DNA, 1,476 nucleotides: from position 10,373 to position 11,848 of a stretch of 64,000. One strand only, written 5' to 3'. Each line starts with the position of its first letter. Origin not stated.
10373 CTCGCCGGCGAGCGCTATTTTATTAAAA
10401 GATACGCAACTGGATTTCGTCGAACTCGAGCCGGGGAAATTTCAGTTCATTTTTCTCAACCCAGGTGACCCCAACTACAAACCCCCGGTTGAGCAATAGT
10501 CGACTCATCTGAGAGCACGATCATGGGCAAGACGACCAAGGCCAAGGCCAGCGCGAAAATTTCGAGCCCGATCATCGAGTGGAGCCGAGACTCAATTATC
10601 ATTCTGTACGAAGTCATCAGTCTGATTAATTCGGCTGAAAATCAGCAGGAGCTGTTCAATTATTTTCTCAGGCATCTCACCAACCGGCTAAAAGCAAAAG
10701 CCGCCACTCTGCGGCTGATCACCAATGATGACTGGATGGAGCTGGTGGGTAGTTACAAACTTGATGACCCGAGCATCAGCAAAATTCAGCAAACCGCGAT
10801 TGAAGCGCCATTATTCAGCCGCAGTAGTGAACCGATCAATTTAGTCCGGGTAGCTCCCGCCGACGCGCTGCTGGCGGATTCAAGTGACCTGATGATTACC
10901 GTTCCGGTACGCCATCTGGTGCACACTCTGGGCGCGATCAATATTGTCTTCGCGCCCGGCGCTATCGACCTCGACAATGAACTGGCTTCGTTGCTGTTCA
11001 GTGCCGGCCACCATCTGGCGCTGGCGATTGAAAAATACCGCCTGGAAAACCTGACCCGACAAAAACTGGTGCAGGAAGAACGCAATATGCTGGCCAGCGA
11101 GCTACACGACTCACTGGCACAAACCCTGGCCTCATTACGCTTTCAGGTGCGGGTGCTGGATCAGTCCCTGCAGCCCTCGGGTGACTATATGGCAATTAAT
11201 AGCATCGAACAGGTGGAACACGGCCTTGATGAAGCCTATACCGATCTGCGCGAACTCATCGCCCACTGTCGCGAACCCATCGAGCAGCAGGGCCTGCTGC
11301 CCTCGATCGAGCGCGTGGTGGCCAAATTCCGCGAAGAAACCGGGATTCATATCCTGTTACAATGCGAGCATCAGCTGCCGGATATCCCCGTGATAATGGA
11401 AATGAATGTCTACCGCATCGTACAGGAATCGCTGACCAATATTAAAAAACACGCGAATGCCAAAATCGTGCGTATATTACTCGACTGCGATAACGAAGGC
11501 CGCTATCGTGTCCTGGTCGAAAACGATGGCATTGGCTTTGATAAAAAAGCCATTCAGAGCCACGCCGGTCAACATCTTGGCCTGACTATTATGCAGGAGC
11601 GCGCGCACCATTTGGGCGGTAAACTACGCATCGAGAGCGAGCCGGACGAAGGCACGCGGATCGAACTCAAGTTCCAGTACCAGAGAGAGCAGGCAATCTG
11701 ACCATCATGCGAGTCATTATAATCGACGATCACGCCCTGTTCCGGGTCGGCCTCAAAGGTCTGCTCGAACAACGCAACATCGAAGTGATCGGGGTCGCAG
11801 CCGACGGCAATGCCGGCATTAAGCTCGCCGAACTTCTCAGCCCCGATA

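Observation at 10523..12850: dsr operon ends with a soluble NarX-type histidine kinase, a NarL-type regulator and a rhodanese instead of dsrS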

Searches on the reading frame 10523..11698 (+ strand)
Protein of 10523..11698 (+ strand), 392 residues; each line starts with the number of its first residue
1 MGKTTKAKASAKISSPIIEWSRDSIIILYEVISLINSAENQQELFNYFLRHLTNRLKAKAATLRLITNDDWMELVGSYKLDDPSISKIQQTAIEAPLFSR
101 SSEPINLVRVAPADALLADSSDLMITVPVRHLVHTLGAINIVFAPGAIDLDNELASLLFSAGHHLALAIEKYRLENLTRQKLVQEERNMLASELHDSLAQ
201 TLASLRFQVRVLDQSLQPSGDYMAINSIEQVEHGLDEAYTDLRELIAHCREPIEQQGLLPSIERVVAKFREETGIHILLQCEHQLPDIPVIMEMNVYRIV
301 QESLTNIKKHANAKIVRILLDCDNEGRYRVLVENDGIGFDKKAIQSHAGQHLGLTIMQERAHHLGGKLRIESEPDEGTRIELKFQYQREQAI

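Call 5: search_protein_families(library=pfam, proteins=[window:10523-11698:+], max_evalue=0.01)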
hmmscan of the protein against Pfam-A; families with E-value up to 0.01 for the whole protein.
window:10523-11698:+ (392 aa): 2 families
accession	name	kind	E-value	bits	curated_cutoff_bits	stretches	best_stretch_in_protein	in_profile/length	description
PF02518.31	HATPase_c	-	4e-15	56.6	26.4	1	295-386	5-109/111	Histidine kinase-, DNA gyrase B-, and HSP90-like ATPase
PF07730.19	HisKA_3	-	8.1e-14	52.4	24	1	186-252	1-66/68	Histidine kinase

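Call 6: search_protein_families(library=ncbifam, proteins=[window:10523-11698:+], max_evalue=0.01)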
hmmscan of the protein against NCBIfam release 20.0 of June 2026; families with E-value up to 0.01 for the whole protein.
window:10523-11698:+ (392 aa): 18 families
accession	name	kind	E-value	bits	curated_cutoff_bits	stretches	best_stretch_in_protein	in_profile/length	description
NF008184.0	PRK10935.1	equivalog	1.5e-48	165.9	553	1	157-390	334-563/565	nitrate/nitrite two-component system sensor histidine kinase NarQ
NF052443.1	SensHisKinMctS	equivalog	3e-34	118.2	700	1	173-382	235-444/457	two-component system sensor histidine kinase MctS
NF007896.0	PRK10600.1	equivalog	4e-33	114.9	578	1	167-388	373-587/598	nitrate/nitrite two-component system sensor histidine kinase NarX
NF052531.1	Strep_LiaS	equivalog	1.2e-24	87.2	450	1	170-383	115-324/328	envelope stress sensor histidine kinase LiaS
NF008649.0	PRK11644.1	equivalog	2e-23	82.9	408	1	167-383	282-493/499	signal transduction histidine-protein kinase/phosphatase UhpB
NF047786.1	his_kin_MadS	equivalog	2.4e-19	69.7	500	1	170-382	214-431/434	MadS family sensor histidine kinase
NF047322.1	HK_morpho_MacS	equivalog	1.3e-12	47.6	300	1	171-384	167-366/367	MacS family sensor histidine kinase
NF008468.0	PRK11360.1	equivalog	0.00012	20.6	646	1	262-389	474-611/616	two-component system sensor histidine kinase AtoS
NF008298.1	PRK11086.1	subfamily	0.00016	20.2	520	1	270-389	397-528/529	DcuS/MalK family sensor histidine kinase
NF007898.0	PRK10604.1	equivalog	0.00025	20.3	478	1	181-387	207-424/433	two-component system sensor histidine kinase RstB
NF040691.1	MtrAB_MtrB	equivalog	0.00045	19.4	450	0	256-383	346-489/507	MtrAB system histidine kinase MtrB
NF008543.0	PRK11466.1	equivalog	0.00057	17.8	982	1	249-385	515-661/914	TMAO reductase system sensor histidine kinase/response regulator TorS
NF011874.0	PRK15347.1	equivalog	0.00074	17.7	852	1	345-385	573-613/921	two component system sensor kinase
NF046044.1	PnpS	equivalog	0.0026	16.8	400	1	340-384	345-389/390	two-component system histidine kinase PnpS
NF051872.1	HisKinPhyk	equivalog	0.0042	15.7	750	1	301-385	455-537/537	sensor histidine kinase PhyK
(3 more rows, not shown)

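Call 10: find_homologous_proteins(query=window:10523-11698:+)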
Query window:10523-11698:+ (392 aa): 3698 proteins with E <= 0.001 among 8000 candidates; the best 120 are listed.
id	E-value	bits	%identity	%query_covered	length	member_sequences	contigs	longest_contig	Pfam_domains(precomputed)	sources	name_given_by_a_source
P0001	6.7e-227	771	91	100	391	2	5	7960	PF07730.20,PF02518.32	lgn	-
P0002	1.8e-226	769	90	100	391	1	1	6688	PF07730.20,PF02518.32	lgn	-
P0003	4.2e-207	706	83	98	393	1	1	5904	PF07730.20,PF02518.32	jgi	-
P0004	1.3e-205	701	82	100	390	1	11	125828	PF07730.20,PF02518.32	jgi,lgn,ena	jgi:two-component system nitrate/nitrite sensor histidine kinase NarX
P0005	1.7e-203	694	82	98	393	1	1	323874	PF07730.20,PF02518.32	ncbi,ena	-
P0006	6.5e-203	692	81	99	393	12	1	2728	PF07730.20,PF02518.32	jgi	jgi:two-component system nitrate/nitrite sensor histidine kinase NarX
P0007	2.1e-202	690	81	98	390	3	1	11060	PF07730.20,PF02518.32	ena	-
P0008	4.0e-202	689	79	98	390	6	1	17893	PF07730.20,PF02518.32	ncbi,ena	-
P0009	8.0e-202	688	81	98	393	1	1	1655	PF07730.20,PF02518.32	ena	-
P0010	2.6e-187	641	76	98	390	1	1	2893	PF13185.13,PF07730.20,PF02518.32,PF13492.13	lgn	-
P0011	7.5e-156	537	64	96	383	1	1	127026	PF07730.20,PF02518.32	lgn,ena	-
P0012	5.7e-152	524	64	95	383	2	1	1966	PF13185.13,PF07730.20,PF02518.32,PF13492.13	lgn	-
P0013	9.4e-152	524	64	98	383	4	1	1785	PF07730.20,PF02518.32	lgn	-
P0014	1.0e-151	524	66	93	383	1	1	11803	PF13185.13,PF07730.20,PF02518.32,PF13492.13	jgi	jgi:two-component system nitrate/nitrite sensor histidine kinase NarX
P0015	1.2e-151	523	65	95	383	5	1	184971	PF07730.20,PF02518.32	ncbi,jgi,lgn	-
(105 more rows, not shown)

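Call 12: find_related_loci(query=A1, collection=genome_contigs, flank=10000)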
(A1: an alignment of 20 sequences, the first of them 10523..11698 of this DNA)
Query A1 (392 aa) in genome_contigs; peptide patterns used: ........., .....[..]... (x = any residue, [..] = any of these).
600 stretches matched a pattern (row limit reached: there are more); 600 encode a relative of the query (tblastn E <= 1e-3); the best 80 are kept; 80 distinct loci.
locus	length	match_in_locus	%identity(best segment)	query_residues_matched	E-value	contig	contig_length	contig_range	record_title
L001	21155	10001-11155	82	7-391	0e+0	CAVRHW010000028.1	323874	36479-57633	MAG: uncultured Gammaproteobacteria bacterium isolate MFD05684.bin.2.96 genome assembly, contig: contig_86088, whole gen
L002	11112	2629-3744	64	20-391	3e-161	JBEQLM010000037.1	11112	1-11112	MAG: Gammaproteobacteria bacterium isolate Y22TTR21b6p NODE_37_length_11112_cov_2.579701, whole genome shotgun sequence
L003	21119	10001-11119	64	19-391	6e-159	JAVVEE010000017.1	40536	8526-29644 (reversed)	MAG: Gammaproteobacteria bacterium isolate TamC13-13 NODE_17_length_40536_cov_10.122791, whole genome shotgun sequence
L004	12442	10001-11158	61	2-390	2e-156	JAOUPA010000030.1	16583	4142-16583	MAG: Gammaproteobacteria bacterium isolate 8_1_Oct_SF_Bin34 8_1_Oct_SF_Bin34_scaffold_643_c2, whole genome shotgun seque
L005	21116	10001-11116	62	20-391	1e-155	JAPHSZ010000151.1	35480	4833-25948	MAG: Gammaproteobacteria bacterium isolate N3S-Bin_7 c_000000030289, whole genome shotgun sequence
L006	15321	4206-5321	58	20-392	1e-140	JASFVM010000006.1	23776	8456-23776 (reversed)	MAG: Gammaproteobacteria bacterium isolate D1105M20metaG_Bin_313 D1105M20metaG_FD_scaffold_427_c1, whole genome shotgun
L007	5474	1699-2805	58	18-387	2e-141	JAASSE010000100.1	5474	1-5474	MAG: Gammaproteobacteria bacterium isolate AS_metabat.7 AS_C251, whole genome shotgun sequence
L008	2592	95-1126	59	48-392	3e-137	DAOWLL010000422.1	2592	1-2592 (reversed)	MAG TPA_asm: Gammaproteobacteria bacterium isolate CSMAG_2781 CSMAG_2781_k141_2752840_length_2592_cov_24.7846, whole gen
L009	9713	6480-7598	53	18-391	5e-128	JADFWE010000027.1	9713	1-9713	MAG: Proteobacteria bacterium isolate C4.bin.7 k83_86110, whole genome shotgun sequence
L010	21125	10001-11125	53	13-388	3e-128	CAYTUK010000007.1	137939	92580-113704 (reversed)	MAG TPA_asm: uncultured Thiotrichaceae bacterium isolate SRP128015_co4_64 genome assembly, contig: NODE_26_length_137939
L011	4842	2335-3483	51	4-387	9e-128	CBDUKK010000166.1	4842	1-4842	MAG TPA_asm: uncultured Gammaproteobacteria bacterium isolate SRR22808129_metabat2_63 genome assembly, contig: ERZ250434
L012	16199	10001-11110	53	14-384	2e-124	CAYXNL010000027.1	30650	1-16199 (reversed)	MAG TPA_asm: uncultured Thiotrichaceae bacterium isolate SRP128015_co4_30 genome assembly, contig: NODE_306_length_30650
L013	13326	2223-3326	52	18-387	2e-123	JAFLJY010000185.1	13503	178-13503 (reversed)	MAG: Gammaproteobacteria bacterium isolate MC-11 c_000000988688_1, whole genome shotgun sequence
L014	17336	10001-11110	52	14-386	2e-121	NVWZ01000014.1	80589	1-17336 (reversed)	MAG: Thiotrichaceae bacterium isolate NORP24 Contig_source1383C_838, whole genome shotgun sequence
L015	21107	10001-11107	51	18-387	2e-119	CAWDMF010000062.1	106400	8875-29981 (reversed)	MAG: uncultured Gammaproteobacteria bacterium isolate MFD03551.bin.2.90 genome assembly, contig: contig_9182, whole geno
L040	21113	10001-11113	45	24-386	8e-93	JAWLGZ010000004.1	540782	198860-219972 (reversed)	MAG: Gammaproteobacteria bacterium isolate 30dZY2.bin.2 NODE_23_length_540782_cov_599.053534, whole genome shotgun seque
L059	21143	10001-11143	42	18-389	3e-88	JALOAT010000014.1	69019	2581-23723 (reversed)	MAG: Gammaproteobacteria bacterium isolate SO_2017_LW2 bin 39 scaffold_914_c1_LW138R_2017, whole genome shotgun sequence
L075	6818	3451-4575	42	24-389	4e-85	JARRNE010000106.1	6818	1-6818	MAG: Chromatiaceae bacterium isolate Spart_116_MAG scaffold_6284, whole genome shotgun sequence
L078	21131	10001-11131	42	24-391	2e-84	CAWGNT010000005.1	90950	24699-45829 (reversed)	MAG: uncultured Gammaproteobacteria bacterium isolate MFD05684.bin.1.156 genome assembly, contig: contig_112670, whole g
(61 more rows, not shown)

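Call 26: search_solved_structures(query=window:10523-11698:+, max_evalue=0.01, show_alignments=1)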
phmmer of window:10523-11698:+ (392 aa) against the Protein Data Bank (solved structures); distinct sequences matched with E-value up to 0.01: 14.
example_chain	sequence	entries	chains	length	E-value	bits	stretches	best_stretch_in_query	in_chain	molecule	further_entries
4gt8_A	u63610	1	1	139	1.5e-10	44.3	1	279-390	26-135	Sensor protein vraS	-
3gig_A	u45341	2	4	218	1.1e-06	31.6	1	181-381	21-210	Sensor histidine kinase desK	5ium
7ssj_A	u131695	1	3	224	1.3e-06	31.4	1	181-381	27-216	Sensor histidine kinase DesK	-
3ehf_A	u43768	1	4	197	1.9e-06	30.8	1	185-381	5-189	Sensor kinase (YocF protein)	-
3gie_A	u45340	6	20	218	1.5e-05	27.9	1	181-381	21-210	Sensor histidine kinase desK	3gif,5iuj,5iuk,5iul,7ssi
3ehh_A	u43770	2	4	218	3.1e-05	26.8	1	181-381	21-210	Sensor kinase (YocF protein)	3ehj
3zxq_A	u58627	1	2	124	6.5e-05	25.8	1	264-380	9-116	HYPOXIA SENSOR HISTIDINE KINASE RESPONSE REGULATOR DOST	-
6rh7_A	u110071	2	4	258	0.0047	19.7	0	243-380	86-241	Sensor histidine kinase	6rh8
6azr_A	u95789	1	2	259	0.0047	19.7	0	243-380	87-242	Sensor histidine kinase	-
2c2a_A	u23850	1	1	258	0.0049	19.6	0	243-380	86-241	SENSOR HISTIDINE KINASE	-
3dge_A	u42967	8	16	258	0.0049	19.6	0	243-380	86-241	Sensor protein | Histidine kinase | Sensor histidine kinase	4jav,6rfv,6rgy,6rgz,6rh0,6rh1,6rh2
5uht_A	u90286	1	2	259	0.0049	19.6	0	243-380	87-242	Sensor histidine kinase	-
4jas_A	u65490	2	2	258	0.0052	19.5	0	244-380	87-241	Histidine kinase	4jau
3ehg_A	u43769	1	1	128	0.0068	19.2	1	278-381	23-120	Sensor kinase (YocF protein)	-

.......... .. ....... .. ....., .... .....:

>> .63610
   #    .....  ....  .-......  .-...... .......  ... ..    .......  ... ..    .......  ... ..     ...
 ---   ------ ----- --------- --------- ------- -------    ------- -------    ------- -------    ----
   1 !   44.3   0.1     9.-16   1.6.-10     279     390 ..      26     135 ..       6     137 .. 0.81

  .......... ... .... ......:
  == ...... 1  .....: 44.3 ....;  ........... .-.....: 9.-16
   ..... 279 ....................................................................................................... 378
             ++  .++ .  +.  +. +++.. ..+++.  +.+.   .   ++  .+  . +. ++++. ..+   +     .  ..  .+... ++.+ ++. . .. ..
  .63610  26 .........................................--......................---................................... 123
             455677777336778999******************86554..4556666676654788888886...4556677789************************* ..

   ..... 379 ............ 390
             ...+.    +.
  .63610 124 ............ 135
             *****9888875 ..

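Call 57: search_protein_families(library=pfam, proteins=[L078:7681-9477:+, L078:5863-7356:-, L059:7115-8404:+, L059:8638-9447:+, L059:2234-4207:+, L059:6000-6878:+, L040:7895-9394:+], max_evalue=0.0001)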
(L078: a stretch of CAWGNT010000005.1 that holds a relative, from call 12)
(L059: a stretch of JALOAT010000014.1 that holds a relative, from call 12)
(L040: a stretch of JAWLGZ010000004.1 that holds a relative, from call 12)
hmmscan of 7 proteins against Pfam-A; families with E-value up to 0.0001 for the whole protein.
L078:7681-9477:+ (599 aa): 3 families
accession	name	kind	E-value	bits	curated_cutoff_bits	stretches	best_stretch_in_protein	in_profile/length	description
PF00664.28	ABC_membrane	-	1.9e-36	126.6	28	1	36-307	3-273/274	ABC transporter transmembrane region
PF00005.33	ABC_tran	-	4.9e-34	118.3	25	1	370-519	1-137/137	ABC transporter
PF02463.25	SMC_N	-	8.7e-07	29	40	1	413-559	113-209/220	RecF/RecN/SMC N terminal domain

L078:5863-7356:- (497 aa): 4 families
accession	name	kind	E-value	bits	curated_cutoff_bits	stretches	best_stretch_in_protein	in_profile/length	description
PF16576.10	HlyD_D23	-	1.6e-21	77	30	1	195-384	17-201/214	Barrel-sandwich domain of CusB or HlyD membrane-fusion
PF13437.12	HlyD_3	-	4.2e-15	56.8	22.2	1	294-387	2-96/106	HlyD family secretion protein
PF13533.13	Biotin_lipoyl_2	-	1.7e-06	28.2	29.8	0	205-229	8-32/32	Biotin-lipoyl like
PF00364.28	Biotin_lipoyl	-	3.2e-05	24.1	22.1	0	199-228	44-73/73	Biotin-requiring enzyme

L059:7115-8404:+ (430 aa): 1 family
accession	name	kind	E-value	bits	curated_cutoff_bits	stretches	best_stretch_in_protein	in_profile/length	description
PF05940.17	NnrS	-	1e-101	341.4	28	1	48-424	2-371/371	NnrS protein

L059:8638-9447:+ (270 aa): 1 family
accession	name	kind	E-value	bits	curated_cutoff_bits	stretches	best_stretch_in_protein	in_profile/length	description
PF03781.23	FGE-sulfatase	-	1.4e-46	159.6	23.3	1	37-258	4-255/255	Sulfatase-modifying factor enzyme 1-like domain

L059:2234-4207:+ (658 aa): 7 families
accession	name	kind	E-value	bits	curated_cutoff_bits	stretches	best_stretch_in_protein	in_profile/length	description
PF01434.24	Peptidase_M41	-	1.3e-61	208.2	29.9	1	449-639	2-191/191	Peptidase family M41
PF00004.35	AAA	-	3.6e-45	154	21.2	1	234-367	1-130/131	ATPase family associated with various cellular activities (AAA)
PF17862.7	AAA_lid_3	-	1.1e-14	54.1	27.2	1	390-433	1-44/45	AAA+ lid domain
PF07728.20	AAA_5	-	9e-06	26.2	22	0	233-302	1-78/139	AAA domain (dynein-related subfamily)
PF06480.20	FtsH_ext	-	1.5e-05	25.6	25.5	1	37-140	3-101/103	FtsH Extracellular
PF06068.19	TIP49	-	2.5e-05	24.1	23.8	1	232-268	51-89/347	TIP49 P-loop domain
PF13191.12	AAA_16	-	3.9e-05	24.6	32.6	0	223-333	16-128/167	AAA ATPase domain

L059:6000-6878:+ (293 aa): 2 families
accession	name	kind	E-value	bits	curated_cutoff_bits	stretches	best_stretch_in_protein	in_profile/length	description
PF01163.29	RIO1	-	4.3e-40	137.8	22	1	41-230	2-181/187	RIO domain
PF01636.29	APH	-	1e-05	25.8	23.2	0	136-196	134-194/239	Phosphotransferase enzyme family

L040:7895-9394:+ (500 aa): 12 families
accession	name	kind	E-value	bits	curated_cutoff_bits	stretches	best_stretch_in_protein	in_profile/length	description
PF07992.20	Pyr_redox_2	-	2.1e-60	205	26.1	1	24-343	1-290/291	Pyridine nucleotide-disulphide oxidoreductase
PF02852.28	Pyr_redox_dim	-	6.6e-21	75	25.3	1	364-472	1-109/110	Pyridine nucleotide-disulphide oxidoreductase, dimerisation domain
PF00070.33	Pyr_redox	-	2.7e-16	60.3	22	1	195-273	2-80/82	Pyridine nucleotide-disulphide oxidoreductase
PF13738.12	Pyr_redox_3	-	3.9e-11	43.2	30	1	150-328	121-305/305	Pyridine nucleotide-disulphide oxidoreductase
PF01134.28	GIDA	-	8.8e-11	41.9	22.1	1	25-88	1-62/391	Glucose inhibited division protein A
PF03486.20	HI0933_like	-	9.3e-08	32.2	50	0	25-55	2-32/244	HI0933-like protein Rossmann domain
PF12831.13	FAD_oxidored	-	7.1e-07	29.3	27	1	25-65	1-42/416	FAD dependent oxidoreductase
PF13450.12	NAD_binding_8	-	1.1e-05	26.1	21.9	0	28-61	1-35/68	NAD(P)-binding Rossmann-like domain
PF00890.30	FAD_binding_2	-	1.5e-05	24.8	20.4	1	25-57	1-33/414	FAD binding domain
PF01494.25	FAD_binding_3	-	1.5e-05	24.8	22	0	194-231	3-40/349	FAD binding domain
PF01262.27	AlaDh_PNT_C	-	2.2e-05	24.4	23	0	11-54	17-59/214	Alanine dehydrogenase/PNT, C-terminal domain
PF01266.30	DAO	-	3e-05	24.2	27.9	0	195-225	2-32/353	FAD dependent oxidoreductase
